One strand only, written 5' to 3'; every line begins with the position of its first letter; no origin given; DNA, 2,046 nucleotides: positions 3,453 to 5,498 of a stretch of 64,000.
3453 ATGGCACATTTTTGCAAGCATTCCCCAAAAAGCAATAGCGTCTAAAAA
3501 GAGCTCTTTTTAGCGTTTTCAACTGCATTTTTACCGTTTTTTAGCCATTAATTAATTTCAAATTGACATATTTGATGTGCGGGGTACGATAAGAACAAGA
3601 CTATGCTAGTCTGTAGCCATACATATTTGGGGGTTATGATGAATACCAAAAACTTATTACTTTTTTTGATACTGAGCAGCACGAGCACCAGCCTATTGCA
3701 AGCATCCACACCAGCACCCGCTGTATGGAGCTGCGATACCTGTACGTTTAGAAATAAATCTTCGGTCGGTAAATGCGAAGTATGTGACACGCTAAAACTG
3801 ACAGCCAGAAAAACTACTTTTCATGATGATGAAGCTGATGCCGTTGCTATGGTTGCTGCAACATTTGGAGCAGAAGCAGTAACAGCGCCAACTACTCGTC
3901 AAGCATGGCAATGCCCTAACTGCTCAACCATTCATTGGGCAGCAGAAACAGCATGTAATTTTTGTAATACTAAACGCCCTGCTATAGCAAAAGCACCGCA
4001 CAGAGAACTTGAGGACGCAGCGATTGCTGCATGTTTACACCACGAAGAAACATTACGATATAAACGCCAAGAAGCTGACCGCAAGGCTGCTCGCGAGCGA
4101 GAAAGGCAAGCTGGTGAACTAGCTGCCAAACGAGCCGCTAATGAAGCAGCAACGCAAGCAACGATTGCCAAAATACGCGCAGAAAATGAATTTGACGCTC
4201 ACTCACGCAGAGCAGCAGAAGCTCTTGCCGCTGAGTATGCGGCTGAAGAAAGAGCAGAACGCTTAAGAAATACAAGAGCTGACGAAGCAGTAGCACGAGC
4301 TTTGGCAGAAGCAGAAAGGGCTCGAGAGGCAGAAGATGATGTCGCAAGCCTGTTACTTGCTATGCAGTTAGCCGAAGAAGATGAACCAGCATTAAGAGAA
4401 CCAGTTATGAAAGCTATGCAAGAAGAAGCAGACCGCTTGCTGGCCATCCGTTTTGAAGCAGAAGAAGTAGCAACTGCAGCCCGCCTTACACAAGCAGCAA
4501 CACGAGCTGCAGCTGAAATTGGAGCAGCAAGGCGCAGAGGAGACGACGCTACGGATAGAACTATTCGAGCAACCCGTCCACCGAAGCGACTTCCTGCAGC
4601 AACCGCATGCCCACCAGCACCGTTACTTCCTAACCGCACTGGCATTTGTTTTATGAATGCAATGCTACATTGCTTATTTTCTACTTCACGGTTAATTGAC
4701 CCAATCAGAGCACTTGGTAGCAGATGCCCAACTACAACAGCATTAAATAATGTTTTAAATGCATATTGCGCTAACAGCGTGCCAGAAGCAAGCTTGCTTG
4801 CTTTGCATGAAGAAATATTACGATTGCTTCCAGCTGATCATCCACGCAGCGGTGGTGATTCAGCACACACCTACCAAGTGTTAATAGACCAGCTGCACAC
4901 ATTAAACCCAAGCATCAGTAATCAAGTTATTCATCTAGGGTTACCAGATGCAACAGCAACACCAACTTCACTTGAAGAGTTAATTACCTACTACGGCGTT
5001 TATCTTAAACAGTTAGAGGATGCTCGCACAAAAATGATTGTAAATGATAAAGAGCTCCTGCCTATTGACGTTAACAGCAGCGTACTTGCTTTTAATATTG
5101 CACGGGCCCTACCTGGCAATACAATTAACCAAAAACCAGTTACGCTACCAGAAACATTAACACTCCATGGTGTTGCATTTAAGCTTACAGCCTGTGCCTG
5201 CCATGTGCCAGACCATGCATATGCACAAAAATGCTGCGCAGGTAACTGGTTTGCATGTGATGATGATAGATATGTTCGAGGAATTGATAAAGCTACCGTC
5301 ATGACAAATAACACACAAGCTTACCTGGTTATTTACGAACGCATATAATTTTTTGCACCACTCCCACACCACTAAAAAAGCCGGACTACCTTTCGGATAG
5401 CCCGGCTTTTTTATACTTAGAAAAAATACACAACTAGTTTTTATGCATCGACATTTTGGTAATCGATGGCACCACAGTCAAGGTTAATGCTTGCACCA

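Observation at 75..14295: Cluster of five paralogous secreted beta-solenoid-like proteins around a beta-barrel OMP: candidate uncharacterised surface/export locus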

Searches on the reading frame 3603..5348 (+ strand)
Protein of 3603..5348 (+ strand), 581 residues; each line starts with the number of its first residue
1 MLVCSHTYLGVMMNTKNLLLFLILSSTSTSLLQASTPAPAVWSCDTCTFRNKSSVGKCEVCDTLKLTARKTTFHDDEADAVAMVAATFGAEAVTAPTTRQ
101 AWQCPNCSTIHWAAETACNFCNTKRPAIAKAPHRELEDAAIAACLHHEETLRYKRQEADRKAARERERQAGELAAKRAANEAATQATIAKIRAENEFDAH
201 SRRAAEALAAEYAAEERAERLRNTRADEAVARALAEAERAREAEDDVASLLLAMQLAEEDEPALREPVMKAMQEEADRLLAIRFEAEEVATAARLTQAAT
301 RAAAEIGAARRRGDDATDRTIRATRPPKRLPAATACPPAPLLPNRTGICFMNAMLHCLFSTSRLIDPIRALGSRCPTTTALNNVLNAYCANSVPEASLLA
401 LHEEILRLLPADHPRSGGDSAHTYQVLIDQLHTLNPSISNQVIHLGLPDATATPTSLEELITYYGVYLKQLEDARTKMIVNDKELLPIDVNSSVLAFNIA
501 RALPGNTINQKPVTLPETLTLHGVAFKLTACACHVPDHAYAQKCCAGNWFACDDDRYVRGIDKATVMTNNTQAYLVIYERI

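Call 3: search_protein_families(library=pfam, proteins=[window:3603-5348:+], max_evalue=1)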
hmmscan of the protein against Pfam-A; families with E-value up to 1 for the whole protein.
window:3603-5348:+ (581 aa): 3 families
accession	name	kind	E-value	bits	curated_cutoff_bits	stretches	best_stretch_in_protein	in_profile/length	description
PF00641.23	Zn_ribbon_RanBP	-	2.1e-05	24.1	27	1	42-65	5-28/30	Zn-finger in Ran binding protein and others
PF00443.35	UCH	-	0.00049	20.2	23.9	1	344-370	5-31/254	Ubiquitin carboxyl-terminal hydrolase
PF18073.7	Zn_ribbon_LapB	-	0.18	12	25.7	0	42-61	1-20/28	Rubredoxin metal binding domain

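Call 4: search_protein_families(library=ncbifam, proteins=[window:3603-5348:+], max_evalue=1)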
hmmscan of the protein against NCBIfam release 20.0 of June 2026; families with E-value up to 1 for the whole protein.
window:3603-5348:+ (581 aa): 0 families

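Call 61: search_solved_structures(query=window:3603-5348:+, max_evalue=0.01)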
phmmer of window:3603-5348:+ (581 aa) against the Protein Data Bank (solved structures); distinct sequences matched with E-value up to 0.01: 13.
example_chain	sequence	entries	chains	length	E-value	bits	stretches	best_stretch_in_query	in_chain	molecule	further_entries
3gj7_B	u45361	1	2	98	5.8e-07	31.8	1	27-65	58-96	Nuclear pore complex protein Nup153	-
2k1p_A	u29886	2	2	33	0.00022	23.3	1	99-125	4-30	Zinc finger Ran-binding domain-containing protein 2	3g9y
2d9g_A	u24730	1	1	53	0.0007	21.6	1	38-70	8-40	YY1-associated factor 2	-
2k0c_A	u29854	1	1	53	0.00073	21.5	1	27-65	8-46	Nuclear pore complex protein Nup153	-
3ch5_B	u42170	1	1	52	0.00075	21.5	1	27-65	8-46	Fragment of Nuclear pore complex protein Nup153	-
9dby_M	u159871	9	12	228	0.0011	20.9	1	39-72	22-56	RING1 and YY1-binding protein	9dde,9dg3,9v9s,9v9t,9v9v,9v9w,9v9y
8pp6_K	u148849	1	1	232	0.0012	20.8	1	39-72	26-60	RING1 and YY1-binding protein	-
3a9k_C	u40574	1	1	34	0.0019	20.2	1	40-65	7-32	Mitogen-activated protein kinase kinase kinase 7-interacting protein 3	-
7mo2_B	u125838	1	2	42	0.002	20.1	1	36-65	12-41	Nuclear pore complex protein Nup153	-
1nj3_A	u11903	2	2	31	0.0023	19.9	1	39-62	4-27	NPL4 | homolog of yeast nuclear protein localization 4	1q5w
8im5_A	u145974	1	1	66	0.0075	18.2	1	101-152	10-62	RanBP-type and C3HC4-type zinc finger-containing protein 1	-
7mo1_B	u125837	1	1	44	0.0091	17.9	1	35-66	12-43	Nuclear pore complex protein Nup153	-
3gj3_B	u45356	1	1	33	0.0098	17.8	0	40-65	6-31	Nuclear pore complex protein Nup153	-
